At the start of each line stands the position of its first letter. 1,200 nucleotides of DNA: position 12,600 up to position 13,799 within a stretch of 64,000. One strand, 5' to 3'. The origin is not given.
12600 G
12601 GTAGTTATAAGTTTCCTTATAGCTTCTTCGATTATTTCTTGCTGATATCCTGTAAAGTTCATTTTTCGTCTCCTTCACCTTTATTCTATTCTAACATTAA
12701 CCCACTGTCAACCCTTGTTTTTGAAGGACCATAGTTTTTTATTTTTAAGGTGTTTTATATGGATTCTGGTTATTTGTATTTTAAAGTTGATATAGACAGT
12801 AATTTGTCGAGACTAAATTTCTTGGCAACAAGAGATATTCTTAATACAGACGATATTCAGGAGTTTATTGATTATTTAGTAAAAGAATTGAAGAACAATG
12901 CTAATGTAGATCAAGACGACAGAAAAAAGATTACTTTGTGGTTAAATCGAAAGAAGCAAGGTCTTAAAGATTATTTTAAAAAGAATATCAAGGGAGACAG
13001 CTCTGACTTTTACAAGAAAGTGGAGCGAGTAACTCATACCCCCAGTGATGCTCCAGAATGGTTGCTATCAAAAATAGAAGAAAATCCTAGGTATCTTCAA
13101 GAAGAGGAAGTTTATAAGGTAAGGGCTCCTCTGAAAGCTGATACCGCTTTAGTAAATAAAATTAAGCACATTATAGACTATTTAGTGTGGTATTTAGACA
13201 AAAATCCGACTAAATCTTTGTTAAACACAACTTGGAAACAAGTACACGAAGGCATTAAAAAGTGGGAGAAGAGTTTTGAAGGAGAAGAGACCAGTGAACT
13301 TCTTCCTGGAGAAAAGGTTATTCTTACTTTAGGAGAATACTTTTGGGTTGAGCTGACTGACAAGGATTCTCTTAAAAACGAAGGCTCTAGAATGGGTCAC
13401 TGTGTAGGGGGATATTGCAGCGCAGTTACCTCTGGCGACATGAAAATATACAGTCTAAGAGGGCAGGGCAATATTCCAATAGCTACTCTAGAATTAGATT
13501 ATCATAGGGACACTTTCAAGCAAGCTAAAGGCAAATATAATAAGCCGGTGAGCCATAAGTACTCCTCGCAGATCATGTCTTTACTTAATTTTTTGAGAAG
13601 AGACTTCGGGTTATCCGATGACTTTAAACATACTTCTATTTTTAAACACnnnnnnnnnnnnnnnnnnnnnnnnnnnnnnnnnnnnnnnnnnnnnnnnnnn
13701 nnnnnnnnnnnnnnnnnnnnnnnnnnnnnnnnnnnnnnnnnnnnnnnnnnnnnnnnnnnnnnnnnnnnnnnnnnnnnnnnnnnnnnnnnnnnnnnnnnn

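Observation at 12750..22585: Three tandem, translationally coupled giant paralogs sharing an N-terminal module with an HCVGxYC motif and carrying unrelated C-terminal regions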

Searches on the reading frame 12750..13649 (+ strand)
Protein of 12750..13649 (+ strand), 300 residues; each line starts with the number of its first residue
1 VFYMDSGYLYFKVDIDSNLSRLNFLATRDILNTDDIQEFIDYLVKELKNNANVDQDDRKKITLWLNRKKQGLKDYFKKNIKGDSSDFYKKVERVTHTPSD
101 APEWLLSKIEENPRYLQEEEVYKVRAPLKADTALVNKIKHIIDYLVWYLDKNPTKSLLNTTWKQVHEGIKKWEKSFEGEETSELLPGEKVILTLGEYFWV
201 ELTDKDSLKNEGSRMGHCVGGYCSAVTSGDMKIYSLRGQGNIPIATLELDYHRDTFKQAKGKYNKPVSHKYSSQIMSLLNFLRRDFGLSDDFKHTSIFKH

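Call 12: find_homologous_proteins(query=window:12750-13649:+)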
Query window:12750-13649:+ (300 aa): 1 proteins with E <= 0.001 among 1078 candidates.
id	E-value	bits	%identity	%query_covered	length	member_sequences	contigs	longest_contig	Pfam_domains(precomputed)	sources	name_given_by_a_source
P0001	5.4e-7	47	42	32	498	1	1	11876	-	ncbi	-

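Call 24: find_related_loci(query=A2, collection=viral_contigs, flank=10000)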
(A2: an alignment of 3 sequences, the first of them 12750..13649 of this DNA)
Query A2 (300 aa) in viral_contigs; peptide patterns used: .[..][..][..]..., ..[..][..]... (x = any residue, [..] = any of these).
600 stretches matched a pattern, but none encodes a relative of the query by tblastn (E <= 1e-3).

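Call 25: predict_structure(alignment_id=A2)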
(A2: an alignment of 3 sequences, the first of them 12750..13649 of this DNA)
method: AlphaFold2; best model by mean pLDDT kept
length: 300 residues; sequences in the alignment: 3
mean_pLDDT: 69.9   pTM: 0.49
mean pLDDT of the five models: 69.9, 69.6, 68.6, 67.5, 54.5
residues with pLDDT >= 90: 14; 70-90: 154; 50-70: 82; < 50: 50
segments of 3 or more residues with pLDDT < 50: 1-6, 15-29, 81-89, 127-131, 224-228, 293-296, 298-300
pLDDT, mean of each block of 10 residues (from residue 1): 48 51 48 62 71 78 87 67 44 77 84 83 57 61 82 83 82 64 83 92 80 69 47 85 82 61 69 85 71 46
secondary structure, 60 per line:
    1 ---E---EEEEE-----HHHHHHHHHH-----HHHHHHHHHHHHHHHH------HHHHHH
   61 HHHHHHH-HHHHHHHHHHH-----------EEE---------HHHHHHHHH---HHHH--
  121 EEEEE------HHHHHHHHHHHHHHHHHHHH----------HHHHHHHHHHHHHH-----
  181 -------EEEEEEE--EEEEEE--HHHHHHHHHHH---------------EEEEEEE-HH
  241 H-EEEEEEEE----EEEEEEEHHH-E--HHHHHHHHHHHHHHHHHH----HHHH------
elements in order: E8-12 H18-27 H33-48 H55-67 H69-79 E91-93 H103-111 H115-118 E121-125 H132-151 H162-175 E188-194 E197-202 H205-215 E231-237 E243-250 E255-261 H269-286 H291-294

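Call 26: search_protein_representatives(alignment_id=A2)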
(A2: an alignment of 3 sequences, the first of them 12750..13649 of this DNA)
Query: 3 sequences, 300 profile positions. Proteins with E-value up to 0.001 (for the whole library): 6602; up to 1e-10: 1434; up to 1e-30: 19. The best 150 are listed.
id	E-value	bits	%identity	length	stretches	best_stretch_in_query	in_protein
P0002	2.4e-158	542.7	-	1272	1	2-300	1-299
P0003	6.7e-156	534.6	-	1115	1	2-300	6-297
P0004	3.3e-117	407.6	-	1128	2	3-298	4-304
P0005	1.7e-116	405.2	-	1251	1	2-299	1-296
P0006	3.6e-111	387.8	-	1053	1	3-298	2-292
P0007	5.2e-111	387.2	-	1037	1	3-298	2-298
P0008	5.3e-105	367.5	-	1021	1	2-298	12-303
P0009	1.6e-104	366.0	-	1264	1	1-299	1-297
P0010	7.4e-103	360.5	-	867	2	1-287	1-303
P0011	2.5e-100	352.2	-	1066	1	39-299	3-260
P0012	1.6e-59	218.2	-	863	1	21-298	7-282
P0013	4.9e-48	180.5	-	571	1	3-300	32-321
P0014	1.3e-40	156.1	-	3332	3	159-274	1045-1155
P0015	1.3e-33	133.1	-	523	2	126-287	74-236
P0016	2.4e-33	132.3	-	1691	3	157-248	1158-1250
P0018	3.8e-32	128.3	-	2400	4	156-246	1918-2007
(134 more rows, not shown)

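Call 29: search_solved_structures(query=A2, max_evalue=1, show_alignments=2)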
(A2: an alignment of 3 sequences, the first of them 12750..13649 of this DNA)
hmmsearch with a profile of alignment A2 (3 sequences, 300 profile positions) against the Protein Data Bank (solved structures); distinct sequences matched with E-value up to 1: 2.
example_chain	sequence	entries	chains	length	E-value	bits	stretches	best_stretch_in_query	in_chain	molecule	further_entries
7pzg_AAA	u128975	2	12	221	0.65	12.6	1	187-269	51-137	Lysophospholipase L1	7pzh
6njc_A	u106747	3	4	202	0.87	12.2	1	187-270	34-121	Sialate O-acetylesterase | Lysophospholipase L1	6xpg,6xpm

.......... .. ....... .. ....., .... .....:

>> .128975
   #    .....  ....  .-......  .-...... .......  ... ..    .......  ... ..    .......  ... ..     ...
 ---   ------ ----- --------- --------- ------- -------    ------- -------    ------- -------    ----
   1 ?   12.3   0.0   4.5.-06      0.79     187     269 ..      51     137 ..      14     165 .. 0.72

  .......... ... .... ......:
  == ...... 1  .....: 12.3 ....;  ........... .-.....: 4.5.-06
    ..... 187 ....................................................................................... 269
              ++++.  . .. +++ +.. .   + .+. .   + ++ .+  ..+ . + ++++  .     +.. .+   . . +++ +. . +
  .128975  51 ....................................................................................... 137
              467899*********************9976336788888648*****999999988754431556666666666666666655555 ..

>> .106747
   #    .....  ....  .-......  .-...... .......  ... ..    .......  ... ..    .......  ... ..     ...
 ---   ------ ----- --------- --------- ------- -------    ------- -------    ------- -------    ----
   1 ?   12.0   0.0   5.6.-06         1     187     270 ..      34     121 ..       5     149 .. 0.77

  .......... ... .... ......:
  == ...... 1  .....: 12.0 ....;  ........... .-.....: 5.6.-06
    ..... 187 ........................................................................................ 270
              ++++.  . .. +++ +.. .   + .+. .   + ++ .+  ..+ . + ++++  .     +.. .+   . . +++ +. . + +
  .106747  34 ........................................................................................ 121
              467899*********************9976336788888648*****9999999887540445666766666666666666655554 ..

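Call 36: find_encoding_contigs(protein=P0004, flank=10000, max_places=2)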
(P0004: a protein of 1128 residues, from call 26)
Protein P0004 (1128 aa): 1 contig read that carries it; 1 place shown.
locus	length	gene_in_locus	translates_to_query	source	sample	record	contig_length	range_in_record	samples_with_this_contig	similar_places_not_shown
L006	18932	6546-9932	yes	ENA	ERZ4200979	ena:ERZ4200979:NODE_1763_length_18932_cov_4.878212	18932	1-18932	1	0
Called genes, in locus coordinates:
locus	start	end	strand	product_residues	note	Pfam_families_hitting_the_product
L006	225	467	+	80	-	-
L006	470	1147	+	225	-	-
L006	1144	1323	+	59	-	-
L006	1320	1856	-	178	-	PF05198:IF3_N, PF00707:IF3_C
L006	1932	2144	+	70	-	-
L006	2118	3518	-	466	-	-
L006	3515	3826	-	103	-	-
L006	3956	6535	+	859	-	PF14284:PcfJ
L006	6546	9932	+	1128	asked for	-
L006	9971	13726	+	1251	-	PF14284:PcfJ (weak)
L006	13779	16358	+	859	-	PF14284:PcfJ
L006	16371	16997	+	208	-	PF09414:RNA_ligase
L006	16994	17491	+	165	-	-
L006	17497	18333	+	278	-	PF14243:R2K_3, PF18299:R2K_2 (weak)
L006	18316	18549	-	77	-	-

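Call 37: find_encoding_contigs(protein=P0007, flank=10000, max_places=2)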
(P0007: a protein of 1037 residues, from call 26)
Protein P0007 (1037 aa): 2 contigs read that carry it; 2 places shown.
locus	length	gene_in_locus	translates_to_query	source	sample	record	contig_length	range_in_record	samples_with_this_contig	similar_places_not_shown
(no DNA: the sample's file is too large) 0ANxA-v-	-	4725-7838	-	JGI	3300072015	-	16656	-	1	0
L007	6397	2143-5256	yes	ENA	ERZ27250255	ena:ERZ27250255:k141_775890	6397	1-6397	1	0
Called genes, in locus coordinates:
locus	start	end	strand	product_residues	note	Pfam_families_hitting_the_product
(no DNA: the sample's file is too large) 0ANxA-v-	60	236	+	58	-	-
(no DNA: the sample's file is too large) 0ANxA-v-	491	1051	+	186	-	-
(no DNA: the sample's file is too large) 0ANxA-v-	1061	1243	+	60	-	-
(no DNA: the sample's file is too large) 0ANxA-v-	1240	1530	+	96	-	-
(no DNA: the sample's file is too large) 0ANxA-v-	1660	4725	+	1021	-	PF14284:PcfJ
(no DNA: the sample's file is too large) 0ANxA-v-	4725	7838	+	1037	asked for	PF14284:PcfJ (weak)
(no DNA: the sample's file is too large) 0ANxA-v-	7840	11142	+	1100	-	PF14284:PcfJ (weak)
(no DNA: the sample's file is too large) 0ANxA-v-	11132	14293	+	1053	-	PF14284:PcfJ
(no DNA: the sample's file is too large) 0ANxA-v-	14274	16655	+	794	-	?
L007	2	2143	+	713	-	?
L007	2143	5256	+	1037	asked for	PF14284:PcfJ (weak)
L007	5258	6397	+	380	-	?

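Call 38: find_encoding_contigs(protein=P0011, flank=10000, max_places=2)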
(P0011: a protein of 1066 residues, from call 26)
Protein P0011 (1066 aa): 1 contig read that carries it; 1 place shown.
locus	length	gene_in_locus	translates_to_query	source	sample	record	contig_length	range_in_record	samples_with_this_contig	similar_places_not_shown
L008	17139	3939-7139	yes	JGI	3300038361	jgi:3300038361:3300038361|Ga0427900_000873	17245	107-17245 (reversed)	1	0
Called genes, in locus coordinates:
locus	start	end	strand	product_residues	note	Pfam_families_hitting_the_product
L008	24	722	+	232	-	-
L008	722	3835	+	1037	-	PF14284:PcfJ (weak)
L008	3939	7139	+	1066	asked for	PF14284:PcfJ (weak)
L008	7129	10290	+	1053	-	PF14284:PcfJ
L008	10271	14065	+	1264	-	PF14284:PcfJ (weak)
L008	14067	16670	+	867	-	PF14284:PcfJ (weak)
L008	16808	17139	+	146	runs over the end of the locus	?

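Call 44: search_protein_families(library=pfam, proteins=[P0014, P0018, P0015], max_evalue=0.001)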
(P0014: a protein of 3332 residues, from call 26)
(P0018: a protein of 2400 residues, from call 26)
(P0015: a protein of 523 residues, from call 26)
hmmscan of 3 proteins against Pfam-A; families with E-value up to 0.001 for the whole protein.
P0014 (3332 aa): 2 families
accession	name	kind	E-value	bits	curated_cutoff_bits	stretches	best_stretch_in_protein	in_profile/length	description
PF14284.11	PcfJ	-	1.7e-33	115.9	25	3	623-697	60-140/147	PcfJ-like protein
PF01028.25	Topoisom_I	-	3.7e-26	92.3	23.7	1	1803-2005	6-202/228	Eukaryotic DNA topoisomerase I, catalytic core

P0018 (2400 aa): 1 family
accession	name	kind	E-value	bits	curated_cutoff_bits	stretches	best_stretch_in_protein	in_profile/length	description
PF14284.11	PcfJ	-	5.9e-25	88.2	25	1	1952-2011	65-126/147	PcfJ-like protein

P0015 (523 aa): 1 family
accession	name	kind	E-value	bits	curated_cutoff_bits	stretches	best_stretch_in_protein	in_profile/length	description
PF14284.11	PcfJ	-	5.8e-11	42.8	25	1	114-215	35-141/147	PcfJ-like protein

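Call 53: predict_structure(alignment_id=A4)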
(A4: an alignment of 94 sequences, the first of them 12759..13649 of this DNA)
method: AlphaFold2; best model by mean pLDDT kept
length: 297 residues; sequences in the alignment: 94
mean_pLDDT: 88.8   pTM: 0.80
mean pLDDT of the five models: 88.8, 88.0, 87.3, 87.0, 86.3
residues with pLDDT >= 90: 212; 70-90: 53; 50-70: 18; < 50: 14
segments of 3 or more residues with pLDDT < 50: 1-4, 6-10, 18-21
pLDDT, mean of each block of 10 residues (from residue 1): 45 52 79 97 93 97 92 76 85 97 97 94 94 93 96 93 93 90 98 98 95 84 93 98 95 93 93 94 86 70
secondary structure, 60 per line:
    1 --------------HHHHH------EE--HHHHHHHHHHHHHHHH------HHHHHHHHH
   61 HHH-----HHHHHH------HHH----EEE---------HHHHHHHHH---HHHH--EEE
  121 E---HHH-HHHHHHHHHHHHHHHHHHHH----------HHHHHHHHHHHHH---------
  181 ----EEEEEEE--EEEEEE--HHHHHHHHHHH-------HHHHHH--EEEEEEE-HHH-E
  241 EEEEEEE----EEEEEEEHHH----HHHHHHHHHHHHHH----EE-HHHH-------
elements in order: H15-19 H30-45 H52-63 H69-74 E88-90 H100-108 H112-115 E118-121 H129-148 H159-171 E185-191 E194-199 H202-212 H220-225 E228-234 E240-247 E252-258 H266-279 H287-290

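Call 61: fold_search(model_id=the predicted structure, library=pdb)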
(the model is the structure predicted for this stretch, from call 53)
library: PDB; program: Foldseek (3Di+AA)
matches with E <= 10: 449; with E <= 0.001: 0
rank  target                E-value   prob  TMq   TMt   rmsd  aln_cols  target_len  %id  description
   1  2pq8                  9.1e-02  0.94  0.27  0.30   5.1       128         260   14  MYST histone acetyltransferase 1 (released 2007-05-15)
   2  7dai_B                1.1e-01  0.75  0.24  0.42   6.8       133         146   14  The crystal structure of a serotonin N-acetyltransferase from Oryza Sativa (released 2021-09-22)
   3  7kwh_A                1.2e-01  0.75  0.17  0.28   4.3        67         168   10  Spermidine N-acetyltransferase SpeG K23-Y30 chimera from Vibrio cholerae and hSSAT (released 2020-12-16)
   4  5j9u_E                1.2e-01  0.51  0.20  0.20  11.0       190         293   12  Crystal structure of the NuA4 core complex (released 2016-10-26)
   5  7daj_A                1.2e-01  0.72  0.24  0.40   6.8       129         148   13  The crystal structure of serotonin N-acetyltransferase in complex with acetyl-CoA from Oryza Sativa (released 2021-09-22)
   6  7dak_B                1.6e-01  0.47  0.22  0.36   7.7       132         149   13  The crystal structure of a serotonin N-acetyltransferase in complex with 5-Methoxytryptamine and acetyl-CoA from Oryza (released 2021-09-22)
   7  2dpt_A                1.7e-01  0.66  0.22  0.27   6.7       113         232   10  Leucyl/phenylalanyl-tRNA-protein transferase complexed with puromycin (released 2007-01-02)
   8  7b3a                  1.7e-01  0.44  0.22  0.23  13.1       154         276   10  Crystal structure of PamZ (released 2021-11-10)
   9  5t53                  2.0e-01  0.82  0.29  0.42   5.9       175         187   10  MOLECULAR BASIS FOR COHESIN ACETYLATION BY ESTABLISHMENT OF SISTER CHROMATID COHESION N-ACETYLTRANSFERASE ESCO1 (released 2016-11-09)
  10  7daj_B                2.0e-01  0.51  0.22  0.36   7.2       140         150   16  The crystal structure of serotonin N-acetyltransferase in complex with acetyl-CoA from Oryza Sativa (released 2021-09-22)
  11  7kwh_D                2.2e-01  0.77  0.22  0.37   5.4       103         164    9  Spermidine N-acetyltransferase SpeG K23-Y30 chimera from Vibrio cholerae and hSSAT (released 2020-12-16)
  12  5cnp_A                2.3e-01  0.51  0.20  0.31   6.3       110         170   10  X-ray crystal structure of Spermidine n1-acetyltransferase from Vibrio cholerae. (released 2015-07-29)
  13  4ygo_F                2.5e-01  0.77  0.23  0.37   5.3       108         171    9  Dodecameric structure of spermidine N-acetyltransferase from Vibrio cholerae in intermediate state (released 2015-10-07)
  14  7kx3_B                2.5e-01  0.69  0.22  0.35   5.3       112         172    9  SpeG Spermidine N-acetyltransferase F149G mutant from Vibrio cholerae (released 2020-12-16)
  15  7cmr                  2.5e-01  0.63  0.23  0.26   5.9       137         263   17  The Crystal Structure of human MYST1 from Biortus. (released 2020-08-12)
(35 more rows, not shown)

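Call 65: search_protein_families(library=pfam, alignment_id=A5, max_evalue=0.05)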
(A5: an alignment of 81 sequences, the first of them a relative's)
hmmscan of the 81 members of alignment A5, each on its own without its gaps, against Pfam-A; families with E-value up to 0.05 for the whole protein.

A. member 1, P0015 (523 aa): 1 family
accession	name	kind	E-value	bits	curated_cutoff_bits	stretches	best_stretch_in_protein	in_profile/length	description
PF14284.11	PcfJ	-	5.8e-11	42.8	25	1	114-215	35-141/147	PcfJ-like protein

B. families by the number of members that match (of 81 scanned): 39 families (the first 25 are shown)
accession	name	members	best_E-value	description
PF14284.11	PcfJ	81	3.2e-18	PcfJ-like protein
PF12796.13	Ank_2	7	1.4e-27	Ankyrin repeats (3 copies)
PF00023.36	Ank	7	4.4e-24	Ankyrin repeat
PF13637.12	Ank_4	7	1.3e-20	Ankyrin repeats (many copies)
PF13857.12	Ank_5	7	5.5e-20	Ankyrin repeats (many copies)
PF13606.12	Ank_3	7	5.4e-19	Ankyrin repeat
PF12799.13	LRR_4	5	3e-06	Leucine Rich repeats (2 copies)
PF00560.39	LRR_1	4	5.8e-06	Leucine Rich Repeat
PF23745.1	ANK_LRRK2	2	2.9e-09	LRRK2 ANK repeat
PF23952.1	LRR_EndoS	2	4.4e-06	Endo-beta-N-acetylglucosaminidase EndoS LRR domain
PF23598.1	LRR_14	2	0.00019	Leucine-rich repeat region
PF20597.4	pAdhesive_15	2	0.025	Putative Ice-binding-like adhesive domain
PF03412.21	Peptidase_C39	1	6.6e-13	Peptidase C39 family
PF13529.12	Peptidase_C39_2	1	5.1e-12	Peptidase_C39 like family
PF01816.23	LRV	1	4.4e-07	Leucine rich repeat variant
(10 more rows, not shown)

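Call 79: search_dna_similar(query=P0015, collection=plasmids, mode=protein, max_evalue=0.00001, max_rows=15)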
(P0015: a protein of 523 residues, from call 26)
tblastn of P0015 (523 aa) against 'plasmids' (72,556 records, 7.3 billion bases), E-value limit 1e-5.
Records with a match: 9; places in all: 11; records where one place covers at least 80% of the query: 0.
Best place of each record, by identity: <60% 9.
By first word of the organism name: Bradyrhizobium 2; Komagataeibacter 2; Agrobacterium 2; Rhizobium 2; Salmonella 1.
By predicted mobility (MOB-suite, as given by PLSDB): non-mobilizable 4; mobilizable 4; conjugative 1.
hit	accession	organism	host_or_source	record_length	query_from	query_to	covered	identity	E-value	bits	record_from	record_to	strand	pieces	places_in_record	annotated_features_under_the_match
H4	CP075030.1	Salmonella enterica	-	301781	7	332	62%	24.4%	6e-6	57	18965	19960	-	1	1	PcfJ domain-containing protein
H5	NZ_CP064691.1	Bradyrhizobium sp. 192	Acmispon strigosus,cell culture,root ...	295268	59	230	33%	30.3%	4e-8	84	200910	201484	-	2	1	hypothetical protein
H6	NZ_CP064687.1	Bradyrhizobium sp. 4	Acmispon strigosus,cell culture,root ...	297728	59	230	33%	30.0%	3e-9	88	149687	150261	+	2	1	hypothetical protein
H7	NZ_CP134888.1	Komagataeibacter nataicola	bacteria culture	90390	76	218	27%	32.9%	3e-15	87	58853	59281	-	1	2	PcfJ domain-containing protein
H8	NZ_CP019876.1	Komagataeibacter nataicola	-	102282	76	218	27%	32.9%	3e-15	87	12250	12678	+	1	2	PcfJ domain-containing protein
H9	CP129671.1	Agrobacterium tumefaciens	Metal working fluids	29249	130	225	18%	36.5%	6e-6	57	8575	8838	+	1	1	hypothetical protein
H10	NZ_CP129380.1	Rhizobium sp. SSA_523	single cell,Sea water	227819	130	225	18%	35.4%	1e-6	59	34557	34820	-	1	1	hypothetical protein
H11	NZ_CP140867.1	Rhizobium leguminosarum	Trifolium pratense,whole organism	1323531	133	237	20%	31.6%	8e-7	60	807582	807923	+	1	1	record has no annotation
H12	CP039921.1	Agrobacterium tumefaciens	-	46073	130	225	18%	34.4%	2e-6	58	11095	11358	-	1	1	hypothetical protein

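Call 80: get_annotated_region(hit=H4, flank=7000)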
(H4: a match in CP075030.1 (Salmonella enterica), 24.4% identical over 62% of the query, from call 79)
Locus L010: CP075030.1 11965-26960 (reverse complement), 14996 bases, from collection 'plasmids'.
description: Salmonella enterica subsp. enterica serovar Abortusequi strain CFSAN022626 plasmid pCFSAN022626, complete sequence
organism: Salmonella enterica (NCBI taxid 607)
taxonomy: Bacteria; Pseudomonadota; Gammaproteobacteria; Enterobacterales; Enterobacteriaceae; Salmonella; Salmonella enterica
host: -; source: -; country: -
typing (MOB-suite, as given by PLSDB): non-mobilizable
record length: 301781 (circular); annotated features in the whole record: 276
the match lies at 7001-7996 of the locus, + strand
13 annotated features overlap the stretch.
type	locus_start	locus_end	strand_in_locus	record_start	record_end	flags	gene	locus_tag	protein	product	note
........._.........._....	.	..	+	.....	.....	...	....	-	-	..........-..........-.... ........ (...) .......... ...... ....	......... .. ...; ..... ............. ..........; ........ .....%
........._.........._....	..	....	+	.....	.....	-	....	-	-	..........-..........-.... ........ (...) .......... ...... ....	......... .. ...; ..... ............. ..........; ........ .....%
CDS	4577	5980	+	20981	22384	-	baeS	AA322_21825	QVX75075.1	two-component system sensor histidine kinase BaeS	-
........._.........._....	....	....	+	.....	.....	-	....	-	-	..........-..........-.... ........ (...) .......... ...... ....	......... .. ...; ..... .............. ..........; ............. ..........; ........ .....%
CDS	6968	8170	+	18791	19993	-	-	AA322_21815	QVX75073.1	PcfJ domain-containing protein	-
CDS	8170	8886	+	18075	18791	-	-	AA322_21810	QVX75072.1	DUF1266 domain-containing protein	-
CDS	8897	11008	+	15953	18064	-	-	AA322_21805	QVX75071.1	DUF4034 domain-containing protein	-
CDS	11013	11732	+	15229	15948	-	-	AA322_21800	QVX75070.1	tetratricopeptide repeat protein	-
CDS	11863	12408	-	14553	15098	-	-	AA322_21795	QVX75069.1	hypothetical protein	-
CDS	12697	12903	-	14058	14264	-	-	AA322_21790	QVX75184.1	hypothetical protein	-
CDS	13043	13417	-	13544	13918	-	-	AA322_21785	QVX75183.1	hypothetical protein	-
CDS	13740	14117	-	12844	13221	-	-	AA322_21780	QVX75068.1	hypothetical protein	-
CDS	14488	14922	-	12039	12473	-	-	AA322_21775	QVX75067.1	sel1 repeat family protein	-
